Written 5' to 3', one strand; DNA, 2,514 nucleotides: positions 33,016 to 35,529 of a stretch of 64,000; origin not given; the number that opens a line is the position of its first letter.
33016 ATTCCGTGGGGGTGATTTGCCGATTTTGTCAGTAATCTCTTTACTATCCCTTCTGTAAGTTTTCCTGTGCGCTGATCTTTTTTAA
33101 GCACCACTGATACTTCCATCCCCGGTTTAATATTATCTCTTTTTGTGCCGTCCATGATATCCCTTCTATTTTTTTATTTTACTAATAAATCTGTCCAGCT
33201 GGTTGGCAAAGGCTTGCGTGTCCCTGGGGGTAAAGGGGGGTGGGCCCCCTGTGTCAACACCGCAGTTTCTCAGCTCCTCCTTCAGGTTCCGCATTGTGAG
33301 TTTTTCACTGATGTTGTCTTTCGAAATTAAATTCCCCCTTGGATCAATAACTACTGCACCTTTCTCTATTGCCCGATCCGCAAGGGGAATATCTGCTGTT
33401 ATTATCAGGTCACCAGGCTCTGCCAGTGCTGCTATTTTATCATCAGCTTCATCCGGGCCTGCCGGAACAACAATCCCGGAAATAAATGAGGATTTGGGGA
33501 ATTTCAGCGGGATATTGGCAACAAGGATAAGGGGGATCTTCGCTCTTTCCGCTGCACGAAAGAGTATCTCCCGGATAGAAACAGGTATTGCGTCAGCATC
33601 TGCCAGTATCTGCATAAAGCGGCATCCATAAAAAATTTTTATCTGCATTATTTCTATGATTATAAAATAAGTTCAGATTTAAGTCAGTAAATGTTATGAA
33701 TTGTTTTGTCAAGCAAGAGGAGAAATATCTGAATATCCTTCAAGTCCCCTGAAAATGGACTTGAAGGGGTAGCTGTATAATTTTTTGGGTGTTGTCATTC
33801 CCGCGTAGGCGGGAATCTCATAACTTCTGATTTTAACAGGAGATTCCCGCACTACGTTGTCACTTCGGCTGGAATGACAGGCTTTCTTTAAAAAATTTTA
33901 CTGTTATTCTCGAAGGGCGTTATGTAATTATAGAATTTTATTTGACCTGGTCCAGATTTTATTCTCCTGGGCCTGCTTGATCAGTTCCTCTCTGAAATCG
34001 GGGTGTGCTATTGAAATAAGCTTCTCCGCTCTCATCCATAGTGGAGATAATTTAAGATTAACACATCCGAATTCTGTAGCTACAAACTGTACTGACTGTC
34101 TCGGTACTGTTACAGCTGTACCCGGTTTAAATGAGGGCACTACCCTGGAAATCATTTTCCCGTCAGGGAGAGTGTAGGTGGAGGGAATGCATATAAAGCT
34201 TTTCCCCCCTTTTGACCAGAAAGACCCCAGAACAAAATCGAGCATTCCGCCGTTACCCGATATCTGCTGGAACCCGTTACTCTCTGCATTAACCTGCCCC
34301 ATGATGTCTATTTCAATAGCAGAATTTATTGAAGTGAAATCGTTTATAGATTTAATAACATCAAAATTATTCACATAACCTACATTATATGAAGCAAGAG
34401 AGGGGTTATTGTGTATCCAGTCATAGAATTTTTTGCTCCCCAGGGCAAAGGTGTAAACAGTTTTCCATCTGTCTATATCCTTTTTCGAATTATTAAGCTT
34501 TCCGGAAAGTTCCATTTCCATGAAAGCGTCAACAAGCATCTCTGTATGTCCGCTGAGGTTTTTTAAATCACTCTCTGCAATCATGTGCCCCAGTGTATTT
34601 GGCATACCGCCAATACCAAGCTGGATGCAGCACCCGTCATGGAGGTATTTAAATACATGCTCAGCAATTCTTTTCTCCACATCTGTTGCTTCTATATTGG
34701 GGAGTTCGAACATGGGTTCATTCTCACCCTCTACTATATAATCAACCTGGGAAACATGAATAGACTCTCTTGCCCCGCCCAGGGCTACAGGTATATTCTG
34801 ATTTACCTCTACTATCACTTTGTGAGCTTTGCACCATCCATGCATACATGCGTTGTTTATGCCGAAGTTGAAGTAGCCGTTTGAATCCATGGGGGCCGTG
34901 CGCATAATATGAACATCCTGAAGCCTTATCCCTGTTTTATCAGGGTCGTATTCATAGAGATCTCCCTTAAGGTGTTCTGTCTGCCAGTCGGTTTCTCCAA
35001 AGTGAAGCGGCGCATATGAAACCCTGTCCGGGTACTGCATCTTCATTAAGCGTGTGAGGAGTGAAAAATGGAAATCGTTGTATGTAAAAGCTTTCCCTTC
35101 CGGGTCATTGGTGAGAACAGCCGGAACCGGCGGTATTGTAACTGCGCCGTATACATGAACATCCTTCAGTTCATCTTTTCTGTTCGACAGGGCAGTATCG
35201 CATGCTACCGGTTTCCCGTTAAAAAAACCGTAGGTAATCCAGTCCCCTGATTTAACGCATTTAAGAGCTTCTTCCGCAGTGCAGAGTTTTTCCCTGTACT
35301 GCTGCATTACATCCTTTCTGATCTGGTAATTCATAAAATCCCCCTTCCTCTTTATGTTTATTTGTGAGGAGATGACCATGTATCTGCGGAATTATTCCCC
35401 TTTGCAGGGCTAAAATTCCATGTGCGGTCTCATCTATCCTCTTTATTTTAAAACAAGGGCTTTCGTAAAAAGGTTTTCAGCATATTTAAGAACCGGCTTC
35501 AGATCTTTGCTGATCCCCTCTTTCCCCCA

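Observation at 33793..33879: Two 87-bp miniature copies of the family-2 palindromic element with covarying stems (second copy at 63351-63437)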

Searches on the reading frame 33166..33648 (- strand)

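Call 15: search_protein_families(library=pfam, proteins=[window:33166-33648:-])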
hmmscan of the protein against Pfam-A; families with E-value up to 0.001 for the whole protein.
window:33166-33648:- (160 aa): 1 family
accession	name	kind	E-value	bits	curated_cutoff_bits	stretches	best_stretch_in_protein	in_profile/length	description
PF02639.20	DUF188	-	2.7e-46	156.9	24.3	1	28-157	1-130/130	Uncharacterized BCR, YaiI/YqxD family COG1671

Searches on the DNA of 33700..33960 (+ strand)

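Call 88: build_rna_model(alignment_id=A6, structure=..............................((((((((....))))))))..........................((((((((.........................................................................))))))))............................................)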
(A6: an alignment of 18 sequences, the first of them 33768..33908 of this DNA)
Model R1 built from alignment A6 (18 sequences, 209 columns); structure: as given.
model positions 141; base pairs 16; branch points 1; effective number of sequences 1.52; information 0.59 bits per position. Calibrated on 0.2 Mb of random sequence (short: E-values are rough).
structure used (alignment columns):
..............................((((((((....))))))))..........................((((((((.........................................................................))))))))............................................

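Call 89: search_rna_families(source=window, start=33700, end=33960, threshold=evalue, max_evalue=1)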
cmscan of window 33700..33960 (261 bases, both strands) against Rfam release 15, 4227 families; matches with E-value up to 1: 1.
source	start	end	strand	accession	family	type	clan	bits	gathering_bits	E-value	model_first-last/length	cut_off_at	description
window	33773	33835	+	RF02748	FtrB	Gene; sRNA;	-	25.9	66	0.023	1-115/115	no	Francisella sRNA B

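Call 91: search_with_rna_model(model_id=R1, source=window, filters=off, max_evalue=10)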
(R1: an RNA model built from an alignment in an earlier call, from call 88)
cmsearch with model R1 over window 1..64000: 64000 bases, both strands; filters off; matches with E-value up to 10: 19.
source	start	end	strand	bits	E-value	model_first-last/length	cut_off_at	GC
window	33768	33908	+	147.9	4.6e-26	1-141/141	no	0.4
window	63326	63466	+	127.4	4e-22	1-141/141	no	0.4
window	53233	53351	+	54.2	4.5e-08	1-141/141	no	0.31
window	33768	33908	-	40.6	1.8e-05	1-141/141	no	0.4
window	63326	63473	-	34.8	0.00024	1-141/141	no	0.4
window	52921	53010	+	31.5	0.00098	1-141/141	no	0.28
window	53227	53344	-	25.1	0.017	1-141/141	no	0.31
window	52930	52998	-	16.2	0.87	30-117/141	no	0.3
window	31610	31659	+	15.1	1.4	1-141/141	no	0.34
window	17331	17428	-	14.9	1.5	1-141/141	no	0.36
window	586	701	+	12.9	3.6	1-141/141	no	0.34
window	9683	9744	-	12.7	4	1-141/141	no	0.27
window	57023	57162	-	12.4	4.6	1-141/141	no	0.4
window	685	763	-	11.7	6.1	1-141/141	no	0.27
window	59653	59792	+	11.4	7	1-141/141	no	0.36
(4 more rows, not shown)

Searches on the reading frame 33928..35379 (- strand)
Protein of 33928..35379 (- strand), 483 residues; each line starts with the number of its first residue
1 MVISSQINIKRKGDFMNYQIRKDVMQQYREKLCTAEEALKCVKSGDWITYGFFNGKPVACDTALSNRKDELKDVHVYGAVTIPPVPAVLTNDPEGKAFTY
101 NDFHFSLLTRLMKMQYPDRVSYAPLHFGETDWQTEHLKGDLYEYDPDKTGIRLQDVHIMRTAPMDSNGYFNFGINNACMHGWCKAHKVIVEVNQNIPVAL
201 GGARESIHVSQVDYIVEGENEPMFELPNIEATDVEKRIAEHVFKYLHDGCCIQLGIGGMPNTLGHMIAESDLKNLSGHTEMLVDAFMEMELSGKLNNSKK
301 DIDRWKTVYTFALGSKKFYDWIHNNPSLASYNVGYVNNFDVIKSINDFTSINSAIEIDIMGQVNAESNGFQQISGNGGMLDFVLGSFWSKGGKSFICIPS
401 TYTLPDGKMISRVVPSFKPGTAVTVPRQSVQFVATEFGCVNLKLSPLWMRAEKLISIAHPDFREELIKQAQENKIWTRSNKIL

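Call 15: search_protein_families(library=pfam, proteins=[window:33928-35379:-])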
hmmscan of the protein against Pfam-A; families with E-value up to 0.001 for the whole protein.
window:33928-35379:- (483 aa): 2 families
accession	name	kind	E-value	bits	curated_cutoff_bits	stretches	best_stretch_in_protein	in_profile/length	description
PF13336.12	AcetylCoA_hyd_C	-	6.4e-55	185.7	23.7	1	314-470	1-154/154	Acetyl-CoA hydrolase/transferase C-terminal domain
PF02550.21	AcetylCoA_hydro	-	1.8e-18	67.7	24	1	26-220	3-191/198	Acetyl-CoA hydrolase/transferase N-terminal domain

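Call 84: find_homologous_proteins(query=window:33928-35379:-, max_evalue=1e-150)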
Query window:33928-35379:- (483 aa): 211 proteins with E <= 1e-150 among 8000 candidates; the best 120 are listed.
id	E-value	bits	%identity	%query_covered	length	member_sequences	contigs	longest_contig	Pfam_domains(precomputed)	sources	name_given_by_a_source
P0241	0.0e+0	1039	92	99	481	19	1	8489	PF13336.13,PF02550.22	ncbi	-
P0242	1.8e-289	978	86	97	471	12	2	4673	PF13336.13,PF02550.22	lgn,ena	-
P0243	9.7e-289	976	86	96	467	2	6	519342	PF13336.13,PF02550.22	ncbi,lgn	ncbi:MAG: acetyl-CoA hydrolase/transferase family protein [Spirochaetota bacterium]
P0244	1.2e-285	965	85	96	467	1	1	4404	PF13336.13,PF02550.22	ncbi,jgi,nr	ncbi:MAG: hypothetical protein MUC76_14710 [Spirochaetes bacterium]|jgi:acyl-CoA hydrolase|nr:hypoth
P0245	2.2e-285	964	83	97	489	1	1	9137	PF13336.13,PF02550.22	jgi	-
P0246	4.2e-285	964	85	96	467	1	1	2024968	PF13336.13,PF02550.22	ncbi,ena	-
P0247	5.6e-285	963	84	97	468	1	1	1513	PF13336.13,PF02550.22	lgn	-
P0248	7.1e-285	963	85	97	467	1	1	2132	PF13336.13,PF02550.22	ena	-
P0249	6.1e-282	953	82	97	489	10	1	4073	PF13336.13,PF02550.22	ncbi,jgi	jgi:acyl-CoA hydrolase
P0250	2.3e-280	948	82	97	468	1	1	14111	PF13336.13,PF02550.22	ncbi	-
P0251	4.3e-277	937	80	97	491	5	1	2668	PF13336.13,PF02550.22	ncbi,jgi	jgi:acyl-CoA hydrolase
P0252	4.9e-277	937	83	96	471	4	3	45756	PF13336.13,PF02550.22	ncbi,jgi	jgi:acyl-CoA hydrolase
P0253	3.0e-275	931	82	96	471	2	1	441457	PF13336.13,PF02550.22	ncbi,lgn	-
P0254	4.0e-275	931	81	97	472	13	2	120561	PF13336.13,PF02550.22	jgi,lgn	jgi:acyl-CoA hydrolase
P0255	7.9e-274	926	83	96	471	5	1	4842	PF13336.13,PF02550.22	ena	-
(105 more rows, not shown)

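Call 85: find_encoding_contigs(protein=P0241, flank=1500, max_places=3)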
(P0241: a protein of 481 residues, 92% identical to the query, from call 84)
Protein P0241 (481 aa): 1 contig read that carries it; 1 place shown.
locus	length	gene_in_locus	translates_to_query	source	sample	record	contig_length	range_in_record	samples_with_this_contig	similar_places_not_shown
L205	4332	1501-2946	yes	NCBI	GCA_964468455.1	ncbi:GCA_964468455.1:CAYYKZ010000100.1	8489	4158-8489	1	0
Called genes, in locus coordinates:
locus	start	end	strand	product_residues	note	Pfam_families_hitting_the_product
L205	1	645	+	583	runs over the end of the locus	PF00850:Hist_deacetyl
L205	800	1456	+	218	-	PF00440:TetR_N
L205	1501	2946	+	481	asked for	PF02550:AcetylCoA_hydro, PF13336:AcetylCoA_hyd_C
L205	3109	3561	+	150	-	PF02639:DUF188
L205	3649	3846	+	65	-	PF09962:DUF2196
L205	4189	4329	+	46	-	-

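Call 86: find_encoding_contigs(protein=P0243, flank=1500, max_places=4)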
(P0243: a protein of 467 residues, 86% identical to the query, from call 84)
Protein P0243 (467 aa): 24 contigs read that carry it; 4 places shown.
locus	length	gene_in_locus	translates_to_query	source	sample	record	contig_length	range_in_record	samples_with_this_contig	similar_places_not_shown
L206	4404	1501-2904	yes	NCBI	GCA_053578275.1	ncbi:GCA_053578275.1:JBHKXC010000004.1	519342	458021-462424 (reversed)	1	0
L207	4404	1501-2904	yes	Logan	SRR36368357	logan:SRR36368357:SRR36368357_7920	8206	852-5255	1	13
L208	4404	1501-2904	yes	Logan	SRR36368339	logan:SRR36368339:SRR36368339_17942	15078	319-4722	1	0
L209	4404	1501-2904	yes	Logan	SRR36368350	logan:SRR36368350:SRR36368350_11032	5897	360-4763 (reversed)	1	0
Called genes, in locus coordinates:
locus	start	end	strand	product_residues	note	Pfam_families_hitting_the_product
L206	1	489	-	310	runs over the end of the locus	PF12146:Hydrolase_4, PF00561:Abhydrolase_1, PF12697:Abhydrolase_6, PF00756:Esterase (weak)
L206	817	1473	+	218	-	PF00440:TetR_N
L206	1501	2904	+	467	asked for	PF02550:AcetylCoA_hydro, PF13336:AcetylCoA_hyd_C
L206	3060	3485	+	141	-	PF01047:MarR, PF12802:MarR_2, PF13412:HTH_24 (weak), PF13463:HTH_27, PF09339:HTH_IclR (weak)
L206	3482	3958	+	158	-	PF13279:4HBT_2, PF03061:4HBT (weak)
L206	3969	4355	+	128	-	PF12680:SnoaL_2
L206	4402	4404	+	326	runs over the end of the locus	PF01073:3Beta_HSD, PF01370:Epimerase, PF02719:Polysacc_synt_2, PF04321:RmlD_sub_bind, PF05368:NmrA, PF13460:NAD_binding_10, PF16363:GDP_Man_Dehyd, PF07993:NAD_binding_4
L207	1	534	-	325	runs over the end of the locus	PF00561:Abhydrolase_1, PF12146:Hydrolase_4, PF12697:Abhydrolase_6, PF00756:Esterase (weak)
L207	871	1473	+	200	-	PF00440:TetR_N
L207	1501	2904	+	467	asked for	PF02550:AcetylCoA_hydro, PF13336:AcetylCoA_hyd_C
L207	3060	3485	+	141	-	PF01047:MarR, PF12802:MarR_2, PF13412:HTH_24 (weak), PF13463:HTH_27, PF09339:HTH_IclR (weak)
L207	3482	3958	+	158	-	PF13279:4HBT_2, PF03061:4HBT (weak)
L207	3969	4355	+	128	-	PF12680:SnoaL_2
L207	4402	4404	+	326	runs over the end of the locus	PF01073:3Beta_HSD, PF01370:Epimerase, PF02719:Polysacc_synt_2, PF04321:RmlD_sub_bind, PF05368:NmrA, PF13460:NAD_binding_10, PF16363:GDP_Man_Dehyd, PF07993:NAD_binding_4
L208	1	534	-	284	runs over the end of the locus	?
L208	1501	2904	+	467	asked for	PF02550:AcetylCoA_hydro, PF13336:AcetylCoA_hyd_C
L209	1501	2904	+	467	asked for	PF02550:AcetylCoA_hydro, PF13336:AcetylCoA_hyd_C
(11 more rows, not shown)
